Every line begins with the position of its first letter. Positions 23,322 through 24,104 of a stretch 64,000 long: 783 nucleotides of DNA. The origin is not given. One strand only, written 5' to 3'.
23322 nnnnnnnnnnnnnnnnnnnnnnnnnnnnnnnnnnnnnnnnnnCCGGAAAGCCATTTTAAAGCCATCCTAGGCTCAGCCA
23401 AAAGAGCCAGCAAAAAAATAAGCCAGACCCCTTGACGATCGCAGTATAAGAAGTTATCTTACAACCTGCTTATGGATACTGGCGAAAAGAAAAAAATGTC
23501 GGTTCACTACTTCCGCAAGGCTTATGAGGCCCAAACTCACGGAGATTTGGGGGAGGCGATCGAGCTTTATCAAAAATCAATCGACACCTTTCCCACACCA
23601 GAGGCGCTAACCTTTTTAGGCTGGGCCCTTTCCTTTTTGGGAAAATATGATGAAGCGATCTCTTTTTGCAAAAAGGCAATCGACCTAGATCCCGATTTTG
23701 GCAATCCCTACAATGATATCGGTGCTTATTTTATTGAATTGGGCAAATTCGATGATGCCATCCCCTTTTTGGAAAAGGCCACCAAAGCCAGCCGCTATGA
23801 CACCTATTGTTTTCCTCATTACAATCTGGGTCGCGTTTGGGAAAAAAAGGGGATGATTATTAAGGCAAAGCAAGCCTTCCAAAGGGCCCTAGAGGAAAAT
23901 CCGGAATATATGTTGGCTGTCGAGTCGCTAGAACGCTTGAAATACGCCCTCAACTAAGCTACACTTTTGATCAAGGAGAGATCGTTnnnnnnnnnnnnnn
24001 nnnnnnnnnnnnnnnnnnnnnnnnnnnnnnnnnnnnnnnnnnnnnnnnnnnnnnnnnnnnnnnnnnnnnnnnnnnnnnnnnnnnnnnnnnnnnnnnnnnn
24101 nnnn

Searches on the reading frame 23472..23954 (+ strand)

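Call 23: search_protein_families(library=pfam, proteins=[window:23472-23954:+], max_evalue=0.01)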
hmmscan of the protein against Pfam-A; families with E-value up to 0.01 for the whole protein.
window:23472-23954:+ (161 aa): 18 families
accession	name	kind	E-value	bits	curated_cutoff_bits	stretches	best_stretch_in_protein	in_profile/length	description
PF00515.34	TPR_1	-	8e-28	95.5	27.8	3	43-76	1-34/34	Tetratricopeptide repeat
PF07719.23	TPR_2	-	1.7e-25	87.4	27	2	43-75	1-33/34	Tetratricopeptide repeat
PF13181.12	TPR_8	-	2.4e-23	80.7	25.7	2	44-75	2-33/34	Tetratricopeptide repeat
PF13424.12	TPR_12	-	5.1e-13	49.4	30.1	2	24-73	17-75/77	Tetratricopeptide repeat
PF13432.12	TPR_16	-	1.2e-12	48.4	32.7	1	15-75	2-63/65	Tetratricopeptide repeat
PF13428.12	TPR_14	-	2.6e-12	46.6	23.5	0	43-75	1-33/44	Tetratricopeptide repeat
PF13431.12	TPR_17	-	2.7e-12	46.3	24.4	1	65-97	1-33/34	Tetratricopeptide repeat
PF14559.12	TPR_19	-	3.4e-12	46.9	25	2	57-106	5-54/68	Tetratricopeptide repeat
PF13174.12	TPR_6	-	1.5e-11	44.5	26.3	0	117-145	4-32/33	Tetratricopeptide repeat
PF13176.12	TPR_7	-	5.2e-11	42.2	27.9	1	45-79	1-35/36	Tetratricopeptide repeat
PF13414.12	TPR_11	-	1.2e-10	41.4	26.8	1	56-87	7-38/42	TPR repeat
PF13374.12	TPR_10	-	3.1e-08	33.8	27.5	0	45-71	4-30/42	Tetratricopeptide repeat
PF04212.24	MIT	-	2.5e-05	24.7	30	1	11-40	5-34/66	MIT (microtubule interacting and transport) domain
PF12895.13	ANAPC3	-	0.00058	20.5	27.2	1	24-103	3-82/82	Anaphase-promoting complex, cyclosome, subunit 3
PF24575.1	TPR_Slam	-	0.0015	19.4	35.2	0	13-42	50-79/104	Surface lipoprotein assembly modifier, N-terminal TPR repeats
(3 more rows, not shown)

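Call 24: search_protein_families(library=ncbifam, proteins=[window:23472-23954:+], max_evalue=0.001)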
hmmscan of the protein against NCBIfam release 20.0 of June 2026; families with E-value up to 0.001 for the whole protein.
window:23472-23954:+ (161 aa): 15 families
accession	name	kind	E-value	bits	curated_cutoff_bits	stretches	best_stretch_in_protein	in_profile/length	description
NF033762.1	social_mot_Tgl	equivalog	4.2e-16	59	225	1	5-152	27-175/252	social motility TPR repeat lipoprotein Tgl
TIGR02521.1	type_IV_pilW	equivalog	3.4e-15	56.2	154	1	22-158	43-180/234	type IV pilus biogenesis/stability protein PilW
NF040959.1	MamA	equivalog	3e-14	52.9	200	1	10-146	37-172/204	magnetosome protein MamA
NF002725.1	PRK02603.1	equivalog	4.6e-09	36.5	143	1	3-91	28-120/173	photosystem I assembly protein Ycf3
NF047558.1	TPR_END_plus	domain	1.6e-08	34.4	32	0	53-76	9-32/56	TPR end-of-group domain-containing protein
NF047507.1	TPR_BatC_Lepto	exception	2.3e-08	33.8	175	1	80-157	62-140/214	TPR repeat-containing protein BatC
TIGR02917.1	PEP_TPR_lipo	equivalog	3.8e-08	31.7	312.2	1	24-158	377-510/899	XrtA/PEP-CTERM system TPR-repeat protein PrsT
NF052312.1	T9SS_PorW_SprE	equivalog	3.3e-05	22.8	250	1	56-152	154-255/716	type IX secretion system periplasmic lipoprotein PorW/SprE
TIGR00990.1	3a0801s09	subfamily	5.5e-05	22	757.25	1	14-157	298-443/615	mitochondrial import receptor subunit TOM70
TIGR02552.1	LcrH_SycD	equivalog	5.7e-05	22.9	104.8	1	14-108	22-117/136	SycD/LcrH family type III secretion system chaperone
NF008391.2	PRK11189.1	equivalog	7.5e-05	22.4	250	0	67-100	89-122/297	lipoprotein NlpI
NF033920.0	C39_PA2778_fam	equivalog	8.2e-05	22.1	150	0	9-106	155-253/255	PA2778 family cysteine peptidase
NF033758.1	gliding_GltE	equivalog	0.00013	21.1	225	0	115-154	88-127/411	adventurous gliding motility TPR repeat lipoprotein GltE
TIGR02795.1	tol_pal_ybgF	equivalog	0.00022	21.8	90.1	0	82-153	7-79/119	tol-pal system protein YbgF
TIGR04510.1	mod_pep_cyc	subfamily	0.00042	19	400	0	33-143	458-566/814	putative peptide modification system cyclase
